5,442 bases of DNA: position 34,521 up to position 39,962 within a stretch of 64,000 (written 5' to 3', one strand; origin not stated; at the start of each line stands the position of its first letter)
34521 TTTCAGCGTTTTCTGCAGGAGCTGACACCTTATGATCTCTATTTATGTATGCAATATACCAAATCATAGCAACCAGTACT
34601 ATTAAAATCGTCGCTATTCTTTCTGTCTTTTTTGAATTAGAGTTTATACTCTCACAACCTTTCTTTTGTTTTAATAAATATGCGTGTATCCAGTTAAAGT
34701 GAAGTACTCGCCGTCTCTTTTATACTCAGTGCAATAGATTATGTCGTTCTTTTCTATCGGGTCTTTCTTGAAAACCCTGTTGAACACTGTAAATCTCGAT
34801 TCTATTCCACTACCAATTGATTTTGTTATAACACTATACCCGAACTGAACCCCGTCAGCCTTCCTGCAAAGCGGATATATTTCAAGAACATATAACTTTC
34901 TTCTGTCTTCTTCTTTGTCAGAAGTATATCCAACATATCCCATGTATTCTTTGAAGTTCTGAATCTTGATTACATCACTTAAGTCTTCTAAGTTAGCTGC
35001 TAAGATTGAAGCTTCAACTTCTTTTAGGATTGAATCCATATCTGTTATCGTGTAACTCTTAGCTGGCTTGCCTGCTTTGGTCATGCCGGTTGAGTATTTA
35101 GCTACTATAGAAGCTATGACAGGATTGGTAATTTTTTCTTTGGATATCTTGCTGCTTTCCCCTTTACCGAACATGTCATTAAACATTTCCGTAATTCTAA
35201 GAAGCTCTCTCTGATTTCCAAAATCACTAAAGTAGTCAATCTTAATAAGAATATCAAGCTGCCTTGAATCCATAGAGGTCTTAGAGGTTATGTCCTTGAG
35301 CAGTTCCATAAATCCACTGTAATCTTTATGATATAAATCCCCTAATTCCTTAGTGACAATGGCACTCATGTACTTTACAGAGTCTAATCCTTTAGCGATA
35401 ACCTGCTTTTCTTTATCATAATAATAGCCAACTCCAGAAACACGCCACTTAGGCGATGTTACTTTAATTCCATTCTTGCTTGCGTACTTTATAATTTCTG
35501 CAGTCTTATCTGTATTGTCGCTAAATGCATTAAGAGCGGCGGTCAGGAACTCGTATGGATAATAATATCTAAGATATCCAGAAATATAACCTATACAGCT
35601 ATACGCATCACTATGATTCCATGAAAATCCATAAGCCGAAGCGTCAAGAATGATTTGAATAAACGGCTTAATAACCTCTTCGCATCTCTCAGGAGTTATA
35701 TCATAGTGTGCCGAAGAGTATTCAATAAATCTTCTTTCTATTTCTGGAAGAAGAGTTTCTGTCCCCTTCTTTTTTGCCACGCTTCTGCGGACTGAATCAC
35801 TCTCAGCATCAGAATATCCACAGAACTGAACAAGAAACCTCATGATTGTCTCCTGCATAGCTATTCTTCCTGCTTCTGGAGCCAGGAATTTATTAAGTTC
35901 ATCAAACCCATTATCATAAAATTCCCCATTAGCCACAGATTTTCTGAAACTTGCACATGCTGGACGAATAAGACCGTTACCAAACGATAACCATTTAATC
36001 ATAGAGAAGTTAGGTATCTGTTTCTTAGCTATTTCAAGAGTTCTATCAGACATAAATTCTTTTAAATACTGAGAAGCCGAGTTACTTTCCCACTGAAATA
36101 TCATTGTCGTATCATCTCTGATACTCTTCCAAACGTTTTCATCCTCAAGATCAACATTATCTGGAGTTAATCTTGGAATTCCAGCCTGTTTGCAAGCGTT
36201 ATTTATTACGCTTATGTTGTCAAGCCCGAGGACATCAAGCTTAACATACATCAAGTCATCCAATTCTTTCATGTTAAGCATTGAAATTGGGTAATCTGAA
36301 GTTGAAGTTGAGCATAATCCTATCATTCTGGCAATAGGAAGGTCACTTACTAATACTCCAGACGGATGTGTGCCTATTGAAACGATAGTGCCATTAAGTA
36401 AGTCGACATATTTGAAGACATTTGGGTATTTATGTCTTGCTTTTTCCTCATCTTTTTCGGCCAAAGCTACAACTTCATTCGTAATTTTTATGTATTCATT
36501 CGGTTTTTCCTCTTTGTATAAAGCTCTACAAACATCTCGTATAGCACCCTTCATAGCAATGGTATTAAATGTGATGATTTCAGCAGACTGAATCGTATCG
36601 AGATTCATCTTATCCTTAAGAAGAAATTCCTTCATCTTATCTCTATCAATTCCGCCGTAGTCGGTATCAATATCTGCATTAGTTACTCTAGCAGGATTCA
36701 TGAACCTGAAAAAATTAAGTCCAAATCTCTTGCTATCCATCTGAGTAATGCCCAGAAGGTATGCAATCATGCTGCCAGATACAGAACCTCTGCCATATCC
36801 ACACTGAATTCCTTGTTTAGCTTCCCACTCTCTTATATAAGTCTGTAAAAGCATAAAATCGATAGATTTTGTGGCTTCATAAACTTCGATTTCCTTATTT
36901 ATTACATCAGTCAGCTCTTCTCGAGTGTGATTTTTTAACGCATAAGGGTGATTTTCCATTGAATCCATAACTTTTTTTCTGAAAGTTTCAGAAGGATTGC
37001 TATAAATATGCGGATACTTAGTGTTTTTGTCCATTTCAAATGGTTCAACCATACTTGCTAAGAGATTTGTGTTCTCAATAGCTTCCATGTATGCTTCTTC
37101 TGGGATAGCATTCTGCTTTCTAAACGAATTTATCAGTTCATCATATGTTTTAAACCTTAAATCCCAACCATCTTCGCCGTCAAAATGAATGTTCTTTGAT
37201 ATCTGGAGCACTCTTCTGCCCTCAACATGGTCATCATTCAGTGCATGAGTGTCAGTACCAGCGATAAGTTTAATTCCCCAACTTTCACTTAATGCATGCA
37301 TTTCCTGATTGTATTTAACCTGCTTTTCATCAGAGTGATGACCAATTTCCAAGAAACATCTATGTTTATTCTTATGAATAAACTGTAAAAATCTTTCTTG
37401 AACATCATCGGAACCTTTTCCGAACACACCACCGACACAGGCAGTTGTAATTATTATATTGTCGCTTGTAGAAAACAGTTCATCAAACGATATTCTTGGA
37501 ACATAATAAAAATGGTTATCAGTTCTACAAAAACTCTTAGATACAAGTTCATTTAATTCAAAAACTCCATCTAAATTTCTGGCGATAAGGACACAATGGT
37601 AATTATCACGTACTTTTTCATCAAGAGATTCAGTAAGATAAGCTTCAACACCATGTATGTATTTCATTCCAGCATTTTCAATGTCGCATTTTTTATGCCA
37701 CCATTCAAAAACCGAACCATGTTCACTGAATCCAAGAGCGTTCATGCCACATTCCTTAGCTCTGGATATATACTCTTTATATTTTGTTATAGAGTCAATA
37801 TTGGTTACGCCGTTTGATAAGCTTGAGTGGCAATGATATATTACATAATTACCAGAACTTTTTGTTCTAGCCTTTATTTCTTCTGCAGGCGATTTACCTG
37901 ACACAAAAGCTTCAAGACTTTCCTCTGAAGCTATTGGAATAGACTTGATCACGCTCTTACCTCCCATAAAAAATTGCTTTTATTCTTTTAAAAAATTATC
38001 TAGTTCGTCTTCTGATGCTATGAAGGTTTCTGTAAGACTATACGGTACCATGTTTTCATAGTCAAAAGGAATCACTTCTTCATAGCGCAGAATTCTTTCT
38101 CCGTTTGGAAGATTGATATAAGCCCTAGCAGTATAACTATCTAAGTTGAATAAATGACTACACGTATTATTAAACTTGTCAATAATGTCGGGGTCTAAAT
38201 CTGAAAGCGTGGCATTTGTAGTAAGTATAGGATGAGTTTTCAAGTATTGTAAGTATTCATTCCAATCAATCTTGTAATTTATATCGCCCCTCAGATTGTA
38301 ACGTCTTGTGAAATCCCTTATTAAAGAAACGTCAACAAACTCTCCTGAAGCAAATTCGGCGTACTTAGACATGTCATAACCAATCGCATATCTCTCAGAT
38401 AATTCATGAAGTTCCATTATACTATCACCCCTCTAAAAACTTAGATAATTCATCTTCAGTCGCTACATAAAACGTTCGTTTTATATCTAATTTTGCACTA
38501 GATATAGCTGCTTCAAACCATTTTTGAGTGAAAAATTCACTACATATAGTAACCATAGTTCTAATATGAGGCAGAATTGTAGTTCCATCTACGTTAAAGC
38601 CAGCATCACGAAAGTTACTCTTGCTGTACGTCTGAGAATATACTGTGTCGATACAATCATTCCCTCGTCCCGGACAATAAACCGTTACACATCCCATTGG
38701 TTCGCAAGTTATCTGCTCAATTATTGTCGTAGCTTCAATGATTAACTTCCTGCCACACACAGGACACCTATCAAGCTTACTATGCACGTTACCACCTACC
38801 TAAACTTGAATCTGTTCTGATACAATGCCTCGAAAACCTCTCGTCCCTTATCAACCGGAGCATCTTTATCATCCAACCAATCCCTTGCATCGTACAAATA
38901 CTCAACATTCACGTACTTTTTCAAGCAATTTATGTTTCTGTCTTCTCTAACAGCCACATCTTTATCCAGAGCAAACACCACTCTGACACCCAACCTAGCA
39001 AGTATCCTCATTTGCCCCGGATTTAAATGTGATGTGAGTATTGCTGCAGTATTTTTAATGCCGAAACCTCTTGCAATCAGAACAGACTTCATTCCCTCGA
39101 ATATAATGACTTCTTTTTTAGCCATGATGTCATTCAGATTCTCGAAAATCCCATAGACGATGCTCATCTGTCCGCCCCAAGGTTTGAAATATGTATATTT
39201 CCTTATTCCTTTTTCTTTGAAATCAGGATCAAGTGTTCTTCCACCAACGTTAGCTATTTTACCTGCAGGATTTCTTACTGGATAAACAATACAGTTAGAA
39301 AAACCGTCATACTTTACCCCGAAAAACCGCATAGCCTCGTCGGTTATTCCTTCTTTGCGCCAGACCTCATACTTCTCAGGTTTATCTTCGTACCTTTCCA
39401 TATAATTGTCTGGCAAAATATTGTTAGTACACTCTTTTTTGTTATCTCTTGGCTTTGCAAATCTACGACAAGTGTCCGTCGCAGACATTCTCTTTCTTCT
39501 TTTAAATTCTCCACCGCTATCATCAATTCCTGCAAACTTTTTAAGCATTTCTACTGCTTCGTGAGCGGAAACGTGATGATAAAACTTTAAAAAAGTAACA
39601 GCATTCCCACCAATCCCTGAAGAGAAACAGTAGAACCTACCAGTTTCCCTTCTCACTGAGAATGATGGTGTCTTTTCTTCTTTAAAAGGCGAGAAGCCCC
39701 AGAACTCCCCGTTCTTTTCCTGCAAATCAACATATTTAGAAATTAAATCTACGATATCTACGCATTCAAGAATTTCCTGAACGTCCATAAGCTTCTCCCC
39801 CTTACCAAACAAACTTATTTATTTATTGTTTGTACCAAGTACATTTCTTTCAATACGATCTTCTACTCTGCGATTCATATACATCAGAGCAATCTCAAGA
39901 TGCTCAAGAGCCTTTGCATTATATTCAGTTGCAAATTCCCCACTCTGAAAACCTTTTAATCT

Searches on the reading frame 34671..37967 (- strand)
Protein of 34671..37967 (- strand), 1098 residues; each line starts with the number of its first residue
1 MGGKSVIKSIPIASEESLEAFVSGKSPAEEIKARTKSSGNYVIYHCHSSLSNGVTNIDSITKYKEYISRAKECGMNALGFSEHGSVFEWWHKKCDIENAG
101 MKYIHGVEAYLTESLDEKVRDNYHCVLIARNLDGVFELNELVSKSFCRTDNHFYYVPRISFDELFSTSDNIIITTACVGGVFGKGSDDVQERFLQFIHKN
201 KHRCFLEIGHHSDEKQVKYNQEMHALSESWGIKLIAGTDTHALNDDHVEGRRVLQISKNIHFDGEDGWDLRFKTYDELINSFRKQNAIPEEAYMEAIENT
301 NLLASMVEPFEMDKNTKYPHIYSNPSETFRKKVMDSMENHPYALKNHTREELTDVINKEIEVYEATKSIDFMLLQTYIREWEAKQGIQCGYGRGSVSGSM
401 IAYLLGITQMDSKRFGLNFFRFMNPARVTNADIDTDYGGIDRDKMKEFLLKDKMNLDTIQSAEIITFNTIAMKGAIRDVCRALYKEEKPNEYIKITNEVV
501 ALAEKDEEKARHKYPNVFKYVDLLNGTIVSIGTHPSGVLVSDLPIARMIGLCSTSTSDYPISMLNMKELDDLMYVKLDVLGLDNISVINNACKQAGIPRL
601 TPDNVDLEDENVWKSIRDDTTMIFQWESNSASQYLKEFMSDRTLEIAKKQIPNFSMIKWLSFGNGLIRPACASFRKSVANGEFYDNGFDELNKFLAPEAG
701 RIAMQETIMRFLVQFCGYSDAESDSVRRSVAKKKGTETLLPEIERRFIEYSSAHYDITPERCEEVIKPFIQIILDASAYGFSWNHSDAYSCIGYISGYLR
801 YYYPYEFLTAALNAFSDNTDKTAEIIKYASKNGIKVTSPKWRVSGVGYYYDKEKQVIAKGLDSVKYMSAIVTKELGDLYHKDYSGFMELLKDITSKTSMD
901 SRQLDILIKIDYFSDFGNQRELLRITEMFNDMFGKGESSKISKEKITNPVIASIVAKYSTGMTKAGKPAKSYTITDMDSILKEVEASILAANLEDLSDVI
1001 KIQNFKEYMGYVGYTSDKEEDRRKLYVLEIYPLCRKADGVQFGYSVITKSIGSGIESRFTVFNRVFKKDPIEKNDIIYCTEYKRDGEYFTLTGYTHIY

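Call 87: search_protein_families(library=pfam, proteins=[window:34671-37967:-], max_evalue=0.0001)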
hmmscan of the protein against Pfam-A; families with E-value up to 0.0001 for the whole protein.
window:34671-37967:- (1098 aa): 3 families
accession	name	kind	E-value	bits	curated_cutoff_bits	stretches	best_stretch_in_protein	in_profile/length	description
PF07733.18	DNA_pol3_alpha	-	1.5e-42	146.5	23.9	1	329-581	3-260/260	Bacterial DNA polymerase III alpha NTPase domain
PF02811.25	PHP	-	7.4e-20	72.4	26.4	1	44-207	2-160/164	PHP domain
PF17657.6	DNA_pol3_finger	-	1.1e-12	48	22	1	586-748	3-159/166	Bacterial DNA polymerase III alpha subunit finger domain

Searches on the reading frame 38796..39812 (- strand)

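Call 87: search_protein_families(library=pfam, proteins=[window:38796-39812:-], max_evalue=0.0001)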
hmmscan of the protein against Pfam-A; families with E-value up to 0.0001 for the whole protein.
window:38796-39812:- (338 aa): 1 family
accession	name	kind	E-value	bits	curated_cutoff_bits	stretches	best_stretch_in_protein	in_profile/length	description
PF01807.25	Zn_ribbon_DnaG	-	2.4e-22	79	24.9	1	11-97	6-92/98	CHC2 zinc finger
